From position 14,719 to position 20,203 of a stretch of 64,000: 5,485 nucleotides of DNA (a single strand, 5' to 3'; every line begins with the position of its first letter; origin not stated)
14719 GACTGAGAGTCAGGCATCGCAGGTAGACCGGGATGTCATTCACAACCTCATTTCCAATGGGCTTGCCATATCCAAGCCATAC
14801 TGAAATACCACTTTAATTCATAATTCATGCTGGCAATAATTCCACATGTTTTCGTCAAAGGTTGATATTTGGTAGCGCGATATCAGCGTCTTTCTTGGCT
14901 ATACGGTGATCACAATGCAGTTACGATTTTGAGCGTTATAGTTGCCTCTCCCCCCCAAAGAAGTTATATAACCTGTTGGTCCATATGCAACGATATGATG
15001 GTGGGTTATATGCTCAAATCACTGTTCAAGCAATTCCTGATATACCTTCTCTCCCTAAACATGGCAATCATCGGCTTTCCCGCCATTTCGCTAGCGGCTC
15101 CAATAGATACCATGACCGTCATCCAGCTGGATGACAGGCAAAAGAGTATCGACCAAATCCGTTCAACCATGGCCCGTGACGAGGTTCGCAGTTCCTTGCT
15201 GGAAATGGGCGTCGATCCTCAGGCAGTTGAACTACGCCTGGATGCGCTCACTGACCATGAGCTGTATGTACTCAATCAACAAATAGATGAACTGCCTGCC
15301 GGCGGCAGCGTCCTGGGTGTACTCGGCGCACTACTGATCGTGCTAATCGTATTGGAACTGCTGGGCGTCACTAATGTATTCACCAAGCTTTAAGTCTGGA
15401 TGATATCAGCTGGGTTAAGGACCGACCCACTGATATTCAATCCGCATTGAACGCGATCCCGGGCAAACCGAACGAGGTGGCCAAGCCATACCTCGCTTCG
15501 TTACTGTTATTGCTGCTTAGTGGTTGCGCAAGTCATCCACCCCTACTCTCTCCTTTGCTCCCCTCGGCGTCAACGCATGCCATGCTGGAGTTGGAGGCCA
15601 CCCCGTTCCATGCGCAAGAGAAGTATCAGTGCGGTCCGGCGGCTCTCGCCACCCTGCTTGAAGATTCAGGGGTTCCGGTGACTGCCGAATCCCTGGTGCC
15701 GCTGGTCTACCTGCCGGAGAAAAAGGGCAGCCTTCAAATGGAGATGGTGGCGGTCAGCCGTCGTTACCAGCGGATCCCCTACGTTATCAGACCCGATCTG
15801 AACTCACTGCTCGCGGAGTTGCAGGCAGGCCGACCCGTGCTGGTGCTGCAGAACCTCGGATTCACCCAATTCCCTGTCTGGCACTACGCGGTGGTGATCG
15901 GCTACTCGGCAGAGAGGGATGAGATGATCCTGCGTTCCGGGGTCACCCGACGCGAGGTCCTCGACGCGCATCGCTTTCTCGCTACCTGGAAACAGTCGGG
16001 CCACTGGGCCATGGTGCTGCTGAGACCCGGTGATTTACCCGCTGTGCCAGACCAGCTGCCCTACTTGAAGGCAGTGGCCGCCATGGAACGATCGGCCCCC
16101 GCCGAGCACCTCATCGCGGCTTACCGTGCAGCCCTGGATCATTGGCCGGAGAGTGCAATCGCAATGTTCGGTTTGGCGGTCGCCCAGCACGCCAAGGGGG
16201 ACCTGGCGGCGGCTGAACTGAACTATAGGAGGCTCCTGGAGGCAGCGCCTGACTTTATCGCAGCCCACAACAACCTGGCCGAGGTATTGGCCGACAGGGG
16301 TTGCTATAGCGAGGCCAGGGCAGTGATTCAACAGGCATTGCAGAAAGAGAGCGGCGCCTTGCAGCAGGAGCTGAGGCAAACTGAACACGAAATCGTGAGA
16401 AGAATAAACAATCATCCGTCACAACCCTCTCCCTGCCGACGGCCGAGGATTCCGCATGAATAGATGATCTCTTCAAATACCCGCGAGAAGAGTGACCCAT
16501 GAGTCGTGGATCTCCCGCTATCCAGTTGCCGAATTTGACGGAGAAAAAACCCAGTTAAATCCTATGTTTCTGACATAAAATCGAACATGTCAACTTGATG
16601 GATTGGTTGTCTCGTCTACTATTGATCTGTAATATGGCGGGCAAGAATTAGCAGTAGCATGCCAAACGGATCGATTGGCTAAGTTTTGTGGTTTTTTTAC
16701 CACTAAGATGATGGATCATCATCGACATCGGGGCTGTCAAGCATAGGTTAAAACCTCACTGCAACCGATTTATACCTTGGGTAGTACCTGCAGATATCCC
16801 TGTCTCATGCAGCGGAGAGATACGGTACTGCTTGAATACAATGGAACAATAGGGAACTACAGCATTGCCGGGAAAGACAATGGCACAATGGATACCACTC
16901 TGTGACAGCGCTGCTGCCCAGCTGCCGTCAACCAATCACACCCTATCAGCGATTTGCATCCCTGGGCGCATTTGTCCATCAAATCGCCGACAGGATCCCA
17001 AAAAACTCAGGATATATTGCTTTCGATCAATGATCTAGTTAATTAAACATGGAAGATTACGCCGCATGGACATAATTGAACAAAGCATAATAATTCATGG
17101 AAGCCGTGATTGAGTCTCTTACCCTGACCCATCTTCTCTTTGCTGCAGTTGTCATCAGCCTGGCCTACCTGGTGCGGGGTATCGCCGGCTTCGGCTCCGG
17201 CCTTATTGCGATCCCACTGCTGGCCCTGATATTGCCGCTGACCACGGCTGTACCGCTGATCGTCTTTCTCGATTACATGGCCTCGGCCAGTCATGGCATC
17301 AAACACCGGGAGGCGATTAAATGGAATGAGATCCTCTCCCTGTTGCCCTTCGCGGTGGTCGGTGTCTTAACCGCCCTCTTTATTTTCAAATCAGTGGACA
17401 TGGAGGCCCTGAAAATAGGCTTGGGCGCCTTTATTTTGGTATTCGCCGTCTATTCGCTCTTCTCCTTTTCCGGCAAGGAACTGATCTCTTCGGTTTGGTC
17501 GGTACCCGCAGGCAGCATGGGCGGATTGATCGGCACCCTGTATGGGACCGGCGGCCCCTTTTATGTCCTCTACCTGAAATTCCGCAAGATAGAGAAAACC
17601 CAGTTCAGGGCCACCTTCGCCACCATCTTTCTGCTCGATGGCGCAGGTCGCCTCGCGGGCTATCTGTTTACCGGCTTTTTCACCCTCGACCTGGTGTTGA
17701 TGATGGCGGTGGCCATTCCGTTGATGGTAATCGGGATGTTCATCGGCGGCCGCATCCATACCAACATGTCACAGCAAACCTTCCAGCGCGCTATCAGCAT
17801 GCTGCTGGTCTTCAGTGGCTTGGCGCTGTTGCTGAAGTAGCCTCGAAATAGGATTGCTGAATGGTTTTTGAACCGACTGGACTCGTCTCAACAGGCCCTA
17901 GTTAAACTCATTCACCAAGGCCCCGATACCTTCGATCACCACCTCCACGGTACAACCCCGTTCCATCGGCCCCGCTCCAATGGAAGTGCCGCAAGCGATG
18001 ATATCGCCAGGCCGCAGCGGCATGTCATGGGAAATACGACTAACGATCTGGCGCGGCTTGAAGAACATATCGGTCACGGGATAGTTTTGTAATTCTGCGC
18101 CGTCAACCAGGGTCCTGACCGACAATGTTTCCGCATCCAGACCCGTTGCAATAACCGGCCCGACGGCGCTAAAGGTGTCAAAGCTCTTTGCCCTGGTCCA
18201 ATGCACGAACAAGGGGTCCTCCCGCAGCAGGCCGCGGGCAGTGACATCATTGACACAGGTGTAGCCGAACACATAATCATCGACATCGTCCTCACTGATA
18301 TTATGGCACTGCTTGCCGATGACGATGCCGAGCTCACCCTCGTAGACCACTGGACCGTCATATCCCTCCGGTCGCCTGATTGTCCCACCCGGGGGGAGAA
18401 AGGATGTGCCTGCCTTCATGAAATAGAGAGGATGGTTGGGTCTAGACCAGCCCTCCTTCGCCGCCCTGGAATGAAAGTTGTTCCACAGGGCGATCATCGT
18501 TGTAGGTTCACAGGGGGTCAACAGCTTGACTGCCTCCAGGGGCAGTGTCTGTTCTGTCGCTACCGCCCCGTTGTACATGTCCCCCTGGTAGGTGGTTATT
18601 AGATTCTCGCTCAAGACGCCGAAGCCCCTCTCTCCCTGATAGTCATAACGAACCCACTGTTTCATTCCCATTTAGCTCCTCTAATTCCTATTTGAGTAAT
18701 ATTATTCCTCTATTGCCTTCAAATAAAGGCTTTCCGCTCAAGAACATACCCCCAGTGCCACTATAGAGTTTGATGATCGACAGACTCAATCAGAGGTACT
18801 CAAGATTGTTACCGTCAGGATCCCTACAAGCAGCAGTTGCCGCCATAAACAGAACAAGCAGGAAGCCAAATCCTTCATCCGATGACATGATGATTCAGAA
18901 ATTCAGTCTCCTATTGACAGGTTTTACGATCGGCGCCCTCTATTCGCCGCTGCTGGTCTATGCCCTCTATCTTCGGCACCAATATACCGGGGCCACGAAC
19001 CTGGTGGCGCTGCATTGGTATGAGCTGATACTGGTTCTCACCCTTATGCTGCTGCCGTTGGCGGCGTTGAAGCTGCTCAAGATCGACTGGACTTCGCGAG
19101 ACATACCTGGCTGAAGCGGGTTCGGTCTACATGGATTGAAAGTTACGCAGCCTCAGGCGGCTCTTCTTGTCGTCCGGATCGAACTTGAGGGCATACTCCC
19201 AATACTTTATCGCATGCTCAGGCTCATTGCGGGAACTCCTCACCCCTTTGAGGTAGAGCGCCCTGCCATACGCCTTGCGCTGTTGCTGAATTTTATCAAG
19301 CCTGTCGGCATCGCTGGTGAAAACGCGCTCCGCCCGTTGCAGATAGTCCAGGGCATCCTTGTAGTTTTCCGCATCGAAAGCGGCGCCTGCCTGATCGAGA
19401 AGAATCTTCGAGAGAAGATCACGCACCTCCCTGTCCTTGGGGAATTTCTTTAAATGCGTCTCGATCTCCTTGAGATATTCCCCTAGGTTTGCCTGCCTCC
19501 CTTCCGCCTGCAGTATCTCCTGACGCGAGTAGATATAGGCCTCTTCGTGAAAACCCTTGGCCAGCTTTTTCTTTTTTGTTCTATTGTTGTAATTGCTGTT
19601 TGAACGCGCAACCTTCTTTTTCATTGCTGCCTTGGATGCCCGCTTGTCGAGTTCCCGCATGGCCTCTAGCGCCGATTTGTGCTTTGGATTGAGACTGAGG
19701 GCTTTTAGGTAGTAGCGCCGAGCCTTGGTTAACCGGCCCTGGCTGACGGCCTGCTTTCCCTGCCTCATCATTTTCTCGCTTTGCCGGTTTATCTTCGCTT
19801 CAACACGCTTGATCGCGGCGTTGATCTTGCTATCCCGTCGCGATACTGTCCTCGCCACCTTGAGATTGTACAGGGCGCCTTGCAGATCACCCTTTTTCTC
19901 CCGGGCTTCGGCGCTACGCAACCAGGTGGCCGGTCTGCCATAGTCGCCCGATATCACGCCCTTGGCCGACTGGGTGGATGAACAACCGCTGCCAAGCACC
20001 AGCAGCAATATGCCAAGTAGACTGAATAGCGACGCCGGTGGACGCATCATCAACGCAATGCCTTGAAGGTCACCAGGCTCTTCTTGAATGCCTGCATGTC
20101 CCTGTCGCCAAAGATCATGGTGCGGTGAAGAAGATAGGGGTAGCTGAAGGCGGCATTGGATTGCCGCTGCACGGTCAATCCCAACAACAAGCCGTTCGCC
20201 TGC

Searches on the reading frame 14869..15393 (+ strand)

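Call 7: search_protein_families(library=pfam, proteins=[window:14869-15393:+])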
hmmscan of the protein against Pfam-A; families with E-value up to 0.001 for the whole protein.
window:14869-15393:+ (174 aa): 1 family
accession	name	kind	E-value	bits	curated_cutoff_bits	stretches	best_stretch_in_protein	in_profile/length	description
PF20332.3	DUF6627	-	2.3e-22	79.8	27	1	73-172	19-119/125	Family of unknown function (DUF6627)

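Call 8: search_protein_families(library=ncbifam, proteins=[window:14869-15393:+])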
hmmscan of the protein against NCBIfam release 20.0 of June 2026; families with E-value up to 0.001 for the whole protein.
window:14869-15393:+ (174 aa): 1 family
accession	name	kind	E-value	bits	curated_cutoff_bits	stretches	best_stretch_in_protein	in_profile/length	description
NF033919.1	PA2779_fam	subfamily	3.5e-30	104.7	40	1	58-172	3-120/123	PA2779 family protein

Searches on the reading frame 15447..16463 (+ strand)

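Call 7: search_protein_families(library=pfam, proteins=[window:15447-16463:+])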
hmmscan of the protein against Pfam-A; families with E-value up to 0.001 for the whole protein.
window:15447-16463:+ (338 aa): 10 families
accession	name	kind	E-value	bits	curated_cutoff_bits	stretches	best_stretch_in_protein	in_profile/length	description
PF13432.12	TPR_16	-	2e-10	41.3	32.7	2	223-269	17-63/65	Tetratricopeptide repeat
PF13424.12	TPR_12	-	1.2e-07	32.2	30.1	1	221-268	28-76/77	Tetratricopeptide repeat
PF13431.12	TPR_17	-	4.9e-07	30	24.4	0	260-292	2-34/34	Tetratricopeptide repeat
PF07719.23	TPR_2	-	1.2e-06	28.6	27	1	272-301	2-31/34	Tetratricopeptide repeat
PF14559.12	TPR_19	-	1.7e-06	28.7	25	1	249-307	3-62/68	Tetratricopeptide repeat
PF13529.12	Peptidase_C39_2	-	2e-06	28.8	24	1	53-162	4-139/143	Peptidase_C39 like family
PF00515.34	TPR_1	-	1e-05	25.6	27.8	0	272-299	2-29/34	Tetratricopeptide repeat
PF24575.1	TPR_Slam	-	4.9e-05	24.1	35.2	1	219-291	31-101/104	Surface lipoprotein assembly modifier, N-terminal TPR repeats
PF13414.12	TPR_11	-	0.00023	21.2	26.8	0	249-283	6-40/42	TPR repeat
PF03412.21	Peptidase_C39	-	0.00048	20.4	22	1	56-182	7-122/133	Peptidase C39 family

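Call 8: search_protein_families(library=ncbifam, proteins=[window:15447-16463:+])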
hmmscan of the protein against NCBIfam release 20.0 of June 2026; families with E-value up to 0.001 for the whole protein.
window:15447-16463:+ (338 aa): 6 families
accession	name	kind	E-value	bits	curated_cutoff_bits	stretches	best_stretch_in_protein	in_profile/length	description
NF033920.0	C39_PA2778_fam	equivalog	3.9e-92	308.3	150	1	48-300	1-253/255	PA2778 family cysteine peptidase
TIGR02917.1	PEP_TPR_lipo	equivalog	7.1e-07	27.5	312.2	1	224-309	486-571/899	XrtA/PEP-CTERM system TPR-repeat protein PrsT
NF033758.1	gliding_GltE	equivalog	2.5e-05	23.4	225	1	214-302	97-185/411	adventurous gliding motility TPR repeat lipoprotein GltE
NF033762.1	social_mot_Tgl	equivalog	9.8e-05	21.8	225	1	223-299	51-128/252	social motility TPR repeat lipoprotein Tgl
TIGR02521.1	type_IV_pilW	equivalog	0.00017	21.2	154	1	227-301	55-129/234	type IV pilus biogenesis/stability protein PilW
NF040959.1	MamA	equivalog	0.00068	19.1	200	1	226-301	60-135/204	magnetosome protein MamA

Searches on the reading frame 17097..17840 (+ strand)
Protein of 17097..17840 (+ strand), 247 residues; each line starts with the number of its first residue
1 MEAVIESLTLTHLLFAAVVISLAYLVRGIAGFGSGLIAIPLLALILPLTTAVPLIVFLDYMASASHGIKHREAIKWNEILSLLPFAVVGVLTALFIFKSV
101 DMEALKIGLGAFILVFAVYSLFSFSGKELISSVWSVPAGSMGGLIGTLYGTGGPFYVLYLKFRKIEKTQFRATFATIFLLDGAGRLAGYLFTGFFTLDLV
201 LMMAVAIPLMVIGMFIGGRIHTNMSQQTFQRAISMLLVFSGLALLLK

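Call 7: search_protein_families(library=pfam, proteins=[window:17097-17840:+])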
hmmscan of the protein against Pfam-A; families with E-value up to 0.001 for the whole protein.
window:17097-17840:+ (247 aa): 1 family
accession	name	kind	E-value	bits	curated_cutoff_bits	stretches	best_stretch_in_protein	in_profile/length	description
PF01925.25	TauE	-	2.6e-32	112.8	32.6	1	17-244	2-237/237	Sulfite exporter TauE/SafE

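Call 8: search_protein_families(library=ncbifam, proteins=[window:17097-17840:+])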
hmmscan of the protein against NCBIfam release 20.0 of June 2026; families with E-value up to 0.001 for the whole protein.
window:17097-17840:+ (247 aa): 1 family
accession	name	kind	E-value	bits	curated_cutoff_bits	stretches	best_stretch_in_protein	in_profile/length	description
NF040961.1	MamO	equivalog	2.8e-05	22.7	800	1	62-121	423-482/648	magnetosome protein MamO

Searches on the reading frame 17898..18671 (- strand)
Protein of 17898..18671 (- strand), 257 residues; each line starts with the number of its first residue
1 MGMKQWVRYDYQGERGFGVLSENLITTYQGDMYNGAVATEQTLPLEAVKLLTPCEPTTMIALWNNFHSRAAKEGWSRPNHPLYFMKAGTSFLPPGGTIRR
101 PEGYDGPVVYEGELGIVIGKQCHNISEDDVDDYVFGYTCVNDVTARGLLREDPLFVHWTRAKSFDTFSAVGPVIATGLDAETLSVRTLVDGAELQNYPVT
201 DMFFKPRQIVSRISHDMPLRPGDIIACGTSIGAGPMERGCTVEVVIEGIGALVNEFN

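Call 7: search_protein_families(library=pfam, proteins=[window:17898-18671:-])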
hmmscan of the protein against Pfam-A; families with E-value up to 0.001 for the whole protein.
window:17898-18671:- (257 aa): 2 families
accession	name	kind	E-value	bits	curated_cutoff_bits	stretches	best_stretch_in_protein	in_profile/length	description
PF01557.24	FAA_hydrolase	-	4.3e-53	180.6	23.9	1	68-256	11-213/214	Fumarylacetoacetate (FAA) hydrolase C-terminal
PF10370.14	Rv2993c-like_N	-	2.2e-09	38.5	21.3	1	6-53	3-50/50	Rv2993c-like, N-terminal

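Call 8: search_protein_families(library=ncbifam, proteins=[window:17898-18671:-])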
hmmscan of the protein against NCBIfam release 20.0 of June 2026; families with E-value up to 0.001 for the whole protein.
window:17898-18671:- (257 aa): 6 families
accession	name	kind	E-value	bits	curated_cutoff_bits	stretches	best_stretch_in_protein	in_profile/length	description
TIGR02303.1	HpaG-C-term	equivalog_domain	8.3e-38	130.2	276.4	1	38-255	24-241/245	4-hydroxyphenylacetate degradation bifunctional isomerase/decarboxylase, C-terminal subunit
NF009399.0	PRK12764.1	equivalog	1.7e-33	116.4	444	1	52-248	17-211/501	fumarylacetoacetate hydrolase family protein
NF011750.0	PRK15203.1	equivalog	3.8e-28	98.4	811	1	52-255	218-421/429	4-hydroxyphenylacetate degradation bifunctional isomerase/decarboxylase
NF053535.1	DhyDRhmHlse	equivalog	9.1e-26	90.8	500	1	57-235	71-249/284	2,4-didehydro-3-deoxy-L-rhamnonate hydrolase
TIGR02305.1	HpaG-N-term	equivalog_domain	2.8e-22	79.2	228.65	1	77-255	29-204/205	4-hydroxyphenylacetate degradation bifunctional isomerase/decarboxylase, N-terminal subunit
NF007967.0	PRK10691.1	equivalog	3.6e-16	59.2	201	1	61-248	21-211/219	fumarylacetoacetate hydrolase family protein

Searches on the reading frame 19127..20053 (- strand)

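Call 7: search_protein_families(library=pfam, proteins=[window:19127-20053:-])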
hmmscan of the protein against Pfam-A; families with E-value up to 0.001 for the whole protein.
window:19127-20053:- (308 aa): 8 families
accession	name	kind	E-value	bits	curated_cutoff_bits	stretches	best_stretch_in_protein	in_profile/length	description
PF07719.23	TPR_2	-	3.1e-11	42.9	27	1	96-125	5-34/34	Tetratricopeptide repeat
PF00515.34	TPR_1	-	1.8e-09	37.4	27.8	0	104-125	13-34/34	Tetratricopeptide repeat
PF13428.12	TPR_14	-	7.1e-09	35.9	23.5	0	102-131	11-40/44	Tetratricopeptide repeat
PF13424.12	TPR_12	-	1.3e-05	25.8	30.1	0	217-245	47-75/77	Tetratricopeptide repeat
PF13432.12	TPR_16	-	0.0001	23.1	32.7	0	97-129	2-34/65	Tetratricopeptide repeat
PF13414.12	TPR_11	-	0.00013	22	26.8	0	99-124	1-26/42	TPR repeat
PF13181.12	TPR_8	-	0.00038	20.8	25.7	0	104-125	13-34/34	Tetratricopeptide repeat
PF14559.12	TPR_19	-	0.0004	21.1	25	0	103-129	2-28/68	Tetratricopeptide repeat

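Call 8: search_protein_families(library=ncbifam, proteins=[window:19127-20053:-])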
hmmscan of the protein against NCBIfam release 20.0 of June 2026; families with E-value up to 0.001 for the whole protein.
window:19127-20053:- (308 aa): 1 family
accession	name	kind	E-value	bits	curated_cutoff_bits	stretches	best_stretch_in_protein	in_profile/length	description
NF041601.1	PA5502_lipo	equivalog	0.0002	21.1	285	1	13-153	11-147/237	PA5502 family lipoprotein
